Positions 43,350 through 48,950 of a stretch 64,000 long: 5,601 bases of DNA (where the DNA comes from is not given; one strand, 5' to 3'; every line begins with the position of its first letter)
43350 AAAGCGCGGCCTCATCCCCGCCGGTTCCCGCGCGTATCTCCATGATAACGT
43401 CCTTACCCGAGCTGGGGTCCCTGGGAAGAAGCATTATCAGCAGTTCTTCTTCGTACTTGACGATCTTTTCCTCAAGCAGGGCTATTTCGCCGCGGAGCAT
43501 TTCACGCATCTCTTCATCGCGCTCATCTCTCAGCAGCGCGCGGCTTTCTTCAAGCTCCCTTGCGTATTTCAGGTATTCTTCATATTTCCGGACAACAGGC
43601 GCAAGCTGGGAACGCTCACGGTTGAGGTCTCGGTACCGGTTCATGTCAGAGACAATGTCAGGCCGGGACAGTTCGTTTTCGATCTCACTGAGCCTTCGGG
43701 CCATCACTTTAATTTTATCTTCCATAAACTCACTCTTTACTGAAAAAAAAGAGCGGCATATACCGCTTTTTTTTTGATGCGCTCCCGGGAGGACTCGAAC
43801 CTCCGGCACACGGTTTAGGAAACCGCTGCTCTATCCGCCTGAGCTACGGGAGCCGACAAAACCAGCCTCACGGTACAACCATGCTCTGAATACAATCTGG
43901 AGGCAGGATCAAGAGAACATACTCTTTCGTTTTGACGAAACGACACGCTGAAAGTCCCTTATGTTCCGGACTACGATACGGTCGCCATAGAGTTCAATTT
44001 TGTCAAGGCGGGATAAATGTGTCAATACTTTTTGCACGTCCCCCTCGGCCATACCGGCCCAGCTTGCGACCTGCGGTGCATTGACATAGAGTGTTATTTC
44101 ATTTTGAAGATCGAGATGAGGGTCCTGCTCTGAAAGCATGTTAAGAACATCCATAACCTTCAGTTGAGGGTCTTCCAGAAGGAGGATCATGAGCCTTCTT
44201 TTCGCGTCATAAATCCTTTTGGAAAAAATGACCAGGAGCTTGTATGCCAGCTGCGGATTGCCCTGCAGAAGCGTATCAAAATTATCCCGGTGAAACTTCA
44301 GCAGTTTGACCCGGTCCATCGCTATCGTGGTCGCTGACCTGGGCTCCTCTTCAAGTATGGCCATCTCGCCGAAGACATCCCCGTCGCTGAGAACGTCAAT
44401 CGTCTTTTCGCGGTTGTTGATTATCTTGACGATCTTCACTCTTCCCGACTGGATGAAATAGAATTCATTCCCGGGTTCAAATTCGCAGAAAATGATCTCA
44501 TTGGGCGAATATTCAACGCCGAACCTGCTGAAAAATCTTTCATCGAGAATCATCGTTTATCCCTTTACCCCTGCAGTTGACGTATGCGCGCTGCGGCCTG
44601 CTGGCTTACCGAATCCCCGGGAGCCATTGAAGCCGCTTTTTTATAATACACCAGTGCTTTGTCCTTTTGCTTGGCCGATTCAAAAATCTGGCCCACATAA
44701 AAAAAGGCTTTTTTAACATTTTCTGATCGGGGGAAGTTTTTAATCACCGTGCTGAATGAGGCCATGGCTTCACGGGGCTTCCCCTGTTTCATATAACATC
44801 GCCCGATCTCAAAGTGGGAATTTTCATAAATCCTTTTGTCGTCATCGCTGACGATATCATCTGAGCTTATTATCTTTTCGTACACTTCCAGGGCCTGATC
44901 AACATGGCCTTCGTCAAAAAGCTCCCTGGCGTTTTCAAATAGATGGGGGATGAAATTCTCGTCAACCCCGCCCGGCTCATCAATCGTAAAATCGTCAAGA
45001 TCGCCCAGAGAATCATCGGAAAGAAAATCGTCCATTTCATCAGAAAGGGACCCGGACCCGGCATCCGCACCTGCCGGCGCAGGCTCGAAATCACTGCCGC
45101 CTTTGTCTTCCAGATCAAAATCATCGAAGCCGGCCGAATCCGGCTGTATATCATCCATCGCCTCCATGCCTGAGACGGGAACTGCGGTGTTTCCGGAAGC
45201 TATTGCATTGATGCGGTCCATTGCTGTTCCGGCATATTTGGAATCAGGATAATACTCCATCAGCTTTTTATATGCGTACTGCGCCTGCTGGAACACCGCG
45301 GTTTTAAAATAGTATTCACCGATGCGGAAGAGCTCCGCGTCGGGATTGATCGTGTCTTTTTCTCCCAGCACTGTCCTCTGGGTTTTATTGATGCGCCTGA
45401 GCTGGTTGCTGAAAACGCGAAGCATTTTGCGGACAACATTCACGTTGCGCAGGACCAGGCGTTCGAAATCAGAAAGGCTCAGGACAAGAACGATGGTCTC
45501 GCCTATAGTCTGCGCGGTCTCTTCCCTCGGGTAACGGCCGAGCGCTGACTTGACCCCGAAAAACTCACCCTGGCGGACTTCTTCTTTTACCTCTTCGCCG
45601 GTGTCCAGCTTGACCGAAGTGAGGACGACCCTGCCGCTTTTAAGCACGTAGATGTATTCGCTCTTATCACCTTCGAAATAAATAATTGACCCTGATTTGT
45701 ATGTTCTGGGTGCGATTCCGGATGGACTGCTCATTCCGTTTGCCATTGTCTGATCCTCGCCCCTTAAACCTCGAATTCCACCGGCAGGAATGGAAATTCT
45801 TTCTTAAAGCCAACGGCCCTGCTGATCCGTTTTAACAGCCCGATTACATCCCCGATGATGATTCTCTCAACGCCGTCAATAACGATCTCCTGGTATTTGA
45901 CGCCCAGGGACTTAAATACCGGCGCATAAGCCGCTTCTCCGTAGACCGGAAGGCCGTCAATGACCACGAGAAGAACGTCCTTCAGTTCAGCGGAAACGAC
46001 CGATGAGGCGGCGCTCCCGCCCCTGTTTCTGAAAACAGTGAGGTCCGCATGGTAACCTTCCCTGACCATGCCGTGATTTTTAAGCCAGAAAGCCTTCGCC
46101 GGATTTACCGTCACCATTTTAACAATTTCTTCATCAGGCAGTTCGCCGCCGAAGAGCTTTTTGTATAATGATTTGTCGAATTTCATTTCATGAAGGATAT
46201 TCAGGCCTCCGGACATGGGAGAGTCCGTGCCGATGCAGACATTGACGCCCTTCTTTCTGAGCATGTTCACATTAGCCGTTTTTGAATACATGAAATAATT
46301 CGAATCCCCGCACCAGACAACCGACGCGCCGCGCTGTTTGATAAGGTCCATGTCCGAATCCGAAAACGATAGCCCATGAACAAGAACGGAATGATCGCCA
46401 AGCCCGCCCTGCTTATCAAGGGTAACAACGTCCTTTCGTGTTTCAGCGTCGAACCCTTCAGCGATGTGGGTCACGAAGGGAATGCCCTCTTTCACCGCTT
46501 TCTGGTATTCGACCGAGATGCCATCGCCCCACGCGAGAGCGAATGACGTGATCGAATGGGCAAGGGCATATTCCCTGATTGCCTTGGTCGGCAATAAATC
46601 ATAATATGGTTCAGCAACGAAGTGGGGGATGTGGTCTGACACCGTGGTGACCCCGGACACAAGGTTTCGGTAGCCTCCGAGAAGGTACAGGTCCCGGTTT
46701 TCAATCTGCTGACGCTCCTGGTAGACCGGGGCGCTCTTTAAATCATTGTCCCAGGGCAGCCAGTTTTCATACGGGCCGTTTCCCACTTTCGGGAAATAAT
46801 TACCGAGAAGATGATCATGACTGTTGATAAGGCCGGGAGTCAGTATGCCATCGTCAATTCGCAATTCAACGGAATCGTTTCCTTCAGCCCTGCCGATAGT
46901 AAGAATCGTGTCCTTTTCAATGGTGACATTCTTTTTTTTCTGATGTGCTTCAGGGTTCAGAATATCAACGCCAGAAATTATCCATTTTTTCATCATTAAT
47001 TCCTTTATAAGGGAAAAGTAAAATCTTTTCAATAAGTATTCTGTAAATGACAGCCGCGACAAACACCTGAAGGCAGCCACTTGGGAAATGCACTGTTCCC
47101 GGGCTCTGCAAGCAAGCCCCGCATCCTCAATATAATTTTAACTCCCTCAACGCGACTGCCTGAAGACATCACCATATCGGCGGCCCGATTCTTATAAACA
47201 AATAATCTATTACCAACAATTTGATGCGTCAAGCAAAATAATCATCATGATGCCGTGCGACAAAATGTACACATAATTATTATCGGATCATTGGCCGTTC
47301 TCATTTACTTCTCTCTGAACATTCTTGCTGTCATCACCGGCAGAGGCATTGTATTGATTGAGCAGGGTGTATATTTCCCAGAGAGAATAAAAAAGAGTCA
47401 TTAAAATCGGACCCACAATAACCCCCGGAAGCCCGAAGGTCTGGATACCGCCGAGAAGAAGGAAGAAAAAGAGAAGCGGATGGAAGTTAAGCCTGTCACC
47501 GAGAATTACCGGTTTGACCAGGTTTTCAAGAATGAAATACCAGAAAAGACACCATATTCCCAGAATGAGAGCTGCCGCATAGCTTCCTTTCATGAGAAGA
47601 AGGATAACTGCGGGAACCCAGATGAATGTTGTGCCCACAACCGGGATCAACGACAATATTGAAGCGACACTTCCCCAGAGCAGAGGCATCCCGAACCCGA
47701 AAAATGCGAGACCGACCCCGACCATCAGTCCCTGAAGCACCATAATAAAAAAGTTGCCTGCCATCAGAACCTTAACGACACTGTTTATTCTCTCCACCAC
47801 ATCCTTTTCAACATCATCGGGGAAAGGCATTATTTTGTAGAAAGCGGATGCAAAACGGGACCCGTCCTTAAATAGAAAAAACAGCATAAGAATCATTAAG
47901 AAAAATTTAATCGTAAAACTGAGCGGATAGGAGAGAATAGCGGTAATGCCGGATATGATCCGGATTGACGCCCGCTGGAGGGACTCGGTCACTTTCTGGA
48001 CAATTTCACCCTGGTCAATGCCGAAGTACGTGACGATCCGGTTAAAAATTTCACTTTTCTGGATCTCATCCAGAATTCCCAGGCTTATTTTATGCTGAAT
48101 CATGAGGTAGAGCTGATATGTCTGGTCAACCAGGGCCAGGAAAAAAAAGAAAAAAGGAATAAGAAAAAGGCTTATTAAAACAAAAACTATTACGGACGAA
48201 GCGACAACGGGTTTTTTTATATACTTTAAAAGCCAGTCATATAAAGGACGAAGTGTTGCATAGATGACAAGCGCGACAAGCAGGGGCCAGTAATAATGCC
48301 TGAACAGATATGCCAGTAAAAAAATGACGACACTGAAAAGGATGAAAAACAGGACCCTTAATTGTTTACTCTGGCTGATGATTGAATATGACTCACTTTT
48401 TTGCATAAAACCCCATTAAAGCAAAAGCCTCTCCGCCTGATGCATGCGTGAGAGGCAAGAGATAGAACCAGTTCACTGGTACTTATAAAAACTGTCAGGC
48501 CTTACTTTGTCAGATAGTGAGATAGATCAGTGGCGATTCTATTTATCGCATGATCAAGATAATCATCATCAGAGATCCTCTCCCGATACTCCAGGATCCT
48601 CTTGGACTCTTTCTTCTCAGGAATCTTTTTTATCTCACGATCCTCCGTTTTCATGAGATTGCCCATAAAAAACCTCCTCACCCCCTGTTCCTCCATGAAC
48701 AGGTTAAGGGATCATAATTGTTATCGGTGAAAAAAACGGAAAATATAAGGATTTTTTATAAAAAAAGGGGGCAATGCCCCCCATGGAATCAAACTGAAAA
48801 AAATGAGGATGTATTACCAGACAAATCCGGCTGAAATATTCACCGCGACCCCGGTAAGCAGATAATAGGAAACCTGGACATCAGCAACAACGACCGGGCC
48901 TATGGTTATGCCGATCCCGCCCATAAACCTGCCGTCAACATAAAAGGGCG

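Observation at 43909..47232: Operon coupling a deaminase-type amidohydrolase to two cyclic-nucleotide-binding proteins: candidate cNMP-signal module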

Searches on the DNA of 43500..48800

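Call 21: search_rna_families(source=window, start=43500, end=48800, threshold=evalue, max_evalue=1)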
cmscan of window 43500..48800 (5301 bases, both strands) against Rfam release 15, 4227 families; matches with E-value up to 1: 2.
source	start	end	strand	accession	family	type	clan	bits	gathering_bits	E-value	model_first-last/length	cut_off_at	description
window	43780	43853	-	RF00005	tRNA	Gene; tRNA;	CL00001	63.6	29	1.5e-12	1-71/71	no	tRNA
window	43779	43853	+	RF04354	Plastid-ycf2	Cis-reg;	-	21.4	65.7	0.68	1-75/75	no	Plastid-ycf2 5UTR RNA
